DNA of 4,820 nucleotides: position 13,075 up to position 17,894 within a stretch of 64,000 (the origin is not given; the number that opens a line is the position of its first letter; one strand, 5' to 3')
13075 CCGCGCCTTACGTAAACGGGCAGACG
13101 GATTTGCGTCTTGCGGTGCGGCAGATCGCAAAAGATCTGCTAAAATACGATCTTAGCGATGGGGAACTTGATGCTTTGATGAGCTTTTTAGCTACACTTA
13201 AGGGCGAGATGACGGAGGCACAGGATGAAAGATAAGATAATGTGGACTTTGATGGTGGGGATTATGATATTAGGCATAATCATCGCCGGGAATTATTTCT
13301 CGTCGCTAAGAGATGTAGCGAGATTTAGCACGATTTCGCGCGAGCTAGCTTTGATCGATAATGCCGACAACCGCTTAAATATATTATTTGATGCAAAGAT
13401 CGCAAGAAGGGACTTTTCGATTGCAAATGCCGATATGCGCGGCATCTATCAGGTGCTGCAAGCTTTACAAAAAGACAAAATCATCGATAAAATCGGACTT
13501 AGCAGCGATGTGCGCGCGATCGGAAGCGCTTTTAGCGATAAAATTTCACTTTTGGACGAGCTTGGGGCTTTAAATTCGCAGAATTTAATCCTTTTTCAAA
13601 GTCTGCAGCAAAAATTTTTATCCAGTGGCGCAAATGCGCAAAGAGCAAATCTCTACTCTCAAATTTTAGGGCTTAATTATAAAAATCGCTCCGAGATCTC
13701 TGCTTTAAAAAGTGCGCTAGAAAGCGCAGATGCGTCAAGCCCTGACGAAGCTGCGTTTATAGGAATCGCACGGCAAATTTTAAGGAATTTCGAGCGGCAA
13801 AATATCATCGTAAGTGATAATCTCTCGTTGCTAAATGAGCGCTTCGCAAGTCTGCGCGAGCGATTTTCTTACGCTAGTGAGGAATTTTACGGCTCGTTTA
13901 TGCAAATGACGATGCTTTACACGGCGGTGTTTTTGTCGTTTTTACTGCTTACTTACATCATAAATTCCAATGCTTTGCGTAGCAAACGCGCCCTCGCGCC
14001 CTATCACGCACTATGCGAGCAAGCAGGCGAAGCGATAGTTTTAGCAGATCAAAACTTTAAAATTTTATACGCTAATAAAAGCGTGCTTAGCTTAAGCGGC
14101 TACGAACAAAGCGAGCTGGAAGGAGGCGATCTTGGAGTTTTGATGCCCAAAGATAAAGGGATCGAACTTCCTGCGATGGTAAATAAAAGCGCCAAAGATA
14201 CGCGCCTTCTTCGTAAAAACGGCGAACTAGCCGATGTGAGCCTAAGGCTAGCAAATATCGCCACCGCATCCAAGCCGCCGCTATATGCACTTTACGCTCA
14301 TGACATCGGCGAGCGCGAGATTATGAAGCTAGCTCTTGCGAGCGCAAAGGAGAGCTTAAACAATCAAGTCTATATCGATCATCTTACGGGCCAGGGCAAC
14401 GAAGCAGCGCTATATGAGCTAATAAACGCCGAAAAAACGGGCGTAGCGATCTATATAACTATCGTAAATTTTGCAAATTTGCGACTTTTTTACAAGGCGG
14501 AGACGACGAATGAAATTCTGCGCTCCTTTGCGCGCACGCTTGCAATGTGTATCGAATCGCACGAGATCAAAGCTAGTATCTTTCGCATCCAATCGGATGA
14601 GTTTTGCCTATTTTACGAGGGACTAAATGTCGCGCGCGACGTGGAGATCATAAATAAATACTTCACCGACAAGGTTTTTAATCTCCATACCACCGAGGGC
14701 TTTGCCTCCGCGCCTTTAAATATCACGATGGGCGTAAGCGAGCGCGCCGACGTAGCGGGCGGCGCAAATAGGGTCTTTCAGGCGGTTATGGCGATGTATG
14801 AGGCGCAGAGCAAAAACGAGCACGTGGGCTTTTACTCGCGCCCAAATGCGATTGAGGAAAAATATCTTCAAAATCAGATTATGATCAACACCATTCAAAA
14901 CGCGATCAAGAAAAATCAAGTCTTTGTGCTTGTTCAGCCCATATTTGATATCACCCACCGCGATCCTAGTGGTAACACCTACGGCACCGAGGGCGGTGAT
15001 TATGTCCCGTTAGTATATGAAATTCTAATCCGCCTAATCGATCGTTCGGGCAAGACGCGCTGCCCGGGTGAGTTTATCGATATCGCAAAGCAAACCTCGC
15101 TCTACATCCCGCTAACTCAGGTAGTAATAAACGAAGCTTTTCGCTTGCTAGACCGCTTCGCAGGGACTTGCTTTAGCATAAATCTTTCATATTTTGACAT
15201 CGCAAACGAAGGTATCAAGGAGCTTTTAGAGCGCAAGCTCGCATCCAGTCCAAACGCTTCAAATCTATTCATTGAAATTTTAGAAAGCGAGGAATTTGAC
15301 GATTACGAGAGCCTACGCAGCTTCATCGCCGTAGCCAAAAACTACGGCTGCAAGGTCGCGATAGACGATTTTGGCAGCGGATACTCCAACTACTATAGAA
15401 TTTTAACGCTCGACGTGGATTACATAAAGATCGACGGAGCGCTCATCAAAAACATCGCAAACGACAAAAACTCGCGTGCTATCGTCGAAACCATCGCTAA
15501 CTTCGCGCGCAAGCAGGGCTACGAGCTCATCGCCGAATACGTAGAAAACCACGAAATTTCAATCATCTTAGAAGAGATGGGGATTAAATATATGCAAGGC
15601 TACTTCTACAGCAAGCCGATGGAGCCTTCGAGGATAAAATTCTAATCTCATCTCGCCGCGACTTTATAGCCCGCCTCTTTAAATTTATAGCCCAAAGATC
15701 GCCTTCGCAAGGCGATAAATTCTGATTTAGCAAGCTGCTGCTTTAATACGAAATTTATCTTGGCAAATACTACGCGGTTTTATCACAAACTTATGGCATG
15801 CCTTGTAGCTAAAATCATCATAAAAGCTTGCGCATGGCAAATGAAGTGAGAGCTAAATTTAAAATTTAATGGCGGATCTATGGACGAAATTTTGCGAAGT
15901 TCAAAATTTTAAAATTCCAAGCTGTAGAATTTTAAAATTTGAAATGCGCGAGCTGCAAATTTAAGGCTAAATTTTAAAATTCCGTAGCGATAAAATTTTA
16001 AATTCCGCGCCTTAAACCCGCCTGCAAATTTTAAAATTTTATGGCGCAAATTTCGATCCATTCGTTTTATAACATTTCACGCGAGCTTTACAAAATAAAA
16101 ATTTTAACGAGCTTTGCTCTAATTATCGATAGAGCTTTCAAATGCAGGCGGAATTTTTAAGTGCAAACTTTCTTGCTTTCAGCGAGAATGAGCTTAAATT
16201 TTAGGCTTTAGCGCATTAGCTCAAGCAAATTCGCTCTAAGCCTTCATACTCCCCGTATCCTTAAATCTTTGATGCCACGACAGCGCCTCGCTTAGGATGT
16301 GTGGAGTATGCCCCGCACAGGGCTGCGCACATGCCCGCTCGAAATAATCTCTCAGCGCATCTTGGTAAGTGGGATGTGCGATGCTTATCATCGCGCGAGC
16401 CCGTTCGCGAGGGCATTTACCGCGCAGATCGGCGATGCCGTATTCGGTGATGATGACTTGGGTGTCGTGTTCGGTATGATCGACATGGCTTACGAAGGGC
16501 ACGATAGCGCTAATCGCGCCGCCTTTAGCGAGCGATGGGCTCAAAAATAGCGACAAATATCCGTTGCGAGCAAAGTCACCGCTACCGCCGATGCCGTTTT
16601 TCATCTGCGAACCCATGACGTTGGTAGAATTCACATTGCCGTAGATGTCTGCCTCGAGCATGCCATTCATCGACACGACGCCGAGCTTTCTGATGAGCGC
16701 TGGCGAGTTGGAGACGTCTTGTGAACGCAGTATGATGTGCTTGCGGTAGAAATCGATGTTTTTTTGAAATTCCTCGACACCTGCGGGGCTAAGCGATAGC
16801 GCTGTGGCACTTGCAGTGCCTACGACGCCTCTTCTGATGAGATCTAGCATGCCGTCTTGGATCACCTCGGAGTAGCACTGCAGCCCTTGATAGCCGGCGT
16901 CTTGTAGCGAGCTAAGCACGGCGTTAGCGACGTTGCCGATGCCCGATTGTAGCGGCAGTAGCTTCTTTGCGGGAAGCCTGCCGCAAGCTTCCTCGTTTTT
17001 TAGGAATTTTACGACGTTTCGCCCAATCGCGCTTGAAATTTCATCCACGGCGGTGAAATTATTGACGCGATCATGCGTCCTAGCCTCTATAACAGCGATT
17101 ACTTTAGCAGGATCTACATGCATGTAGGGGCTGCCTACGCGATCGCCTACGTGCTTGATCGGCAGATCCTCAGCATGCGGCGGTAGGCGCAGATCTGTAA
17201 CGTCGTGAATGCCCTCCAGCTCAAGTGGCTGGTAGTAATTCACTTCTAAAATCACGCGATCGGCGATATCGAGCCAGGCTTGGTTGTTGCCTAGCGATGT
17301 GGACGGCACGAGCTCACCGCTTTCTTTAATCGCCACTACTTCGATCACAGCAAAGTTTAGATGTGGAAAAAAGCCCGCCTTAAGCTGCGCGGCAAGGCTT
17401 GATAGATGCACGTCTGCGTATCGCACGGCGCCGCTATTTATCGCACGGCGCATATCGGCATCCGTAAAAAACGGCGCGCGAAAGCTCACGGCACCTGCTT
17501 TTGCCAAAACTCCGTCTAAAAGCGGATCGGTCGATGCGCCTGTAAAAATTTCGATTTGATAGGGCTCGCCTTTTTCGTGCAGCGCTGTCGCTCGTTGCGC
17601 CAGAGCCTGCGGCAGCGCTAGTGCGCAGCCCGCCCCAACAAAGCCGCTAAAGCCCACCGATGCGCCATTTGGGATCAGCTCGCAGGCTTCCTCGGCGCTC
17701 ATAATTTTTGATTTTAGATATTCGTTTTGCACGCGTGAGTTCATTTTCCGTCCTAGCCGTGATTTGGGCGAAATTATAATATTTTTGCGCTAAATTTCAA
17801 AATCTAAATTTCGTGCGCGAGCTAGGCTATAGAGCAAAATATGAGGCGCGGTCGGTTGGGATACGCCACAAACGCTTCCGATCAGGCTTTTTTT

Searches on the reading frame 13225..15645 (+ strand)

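Call 58: search_protein_families(library=pfam, proteins=[window:13225-15645:+], max_evalue=0.00001)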
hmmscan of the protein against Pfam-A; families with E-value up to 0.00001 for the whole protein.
window:13225-15645:+ (806 aa): 2 families
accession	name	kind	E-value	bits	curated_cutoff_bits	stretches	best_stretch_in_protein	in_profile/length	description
PF00563.25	EAL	-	1.6e-51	175.4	31.3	1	555-798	2-236/236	EAL domain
PF13426.13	PAS_9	-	2.2e-06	28.3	27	1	269-361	2-101/103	PAS domain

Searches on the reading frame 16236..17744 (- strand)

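Call 58: search_protein_families(library=pfam, proteins=[window:16236-17744:-], max_evalue=0.00001)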
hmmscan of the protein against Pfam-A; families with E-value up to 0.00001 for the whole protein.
window:16236-17744:- (502 aa): 2 families
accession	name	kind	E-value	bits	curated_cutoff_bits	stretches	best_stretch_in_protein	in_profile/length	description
PF13336.12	AcetylCoA_hyd_C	-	1.6e-42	145.4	23.7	1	322-467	1-153/154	Acetyl-CoA hydrolase/transferase C-terminal domain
PF02550.21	AcetylCoA_hydro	-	5.9e-32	111.7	24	1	6-220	2-198/198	Acetyl-CoA hydrolase/transferase N-terminal domain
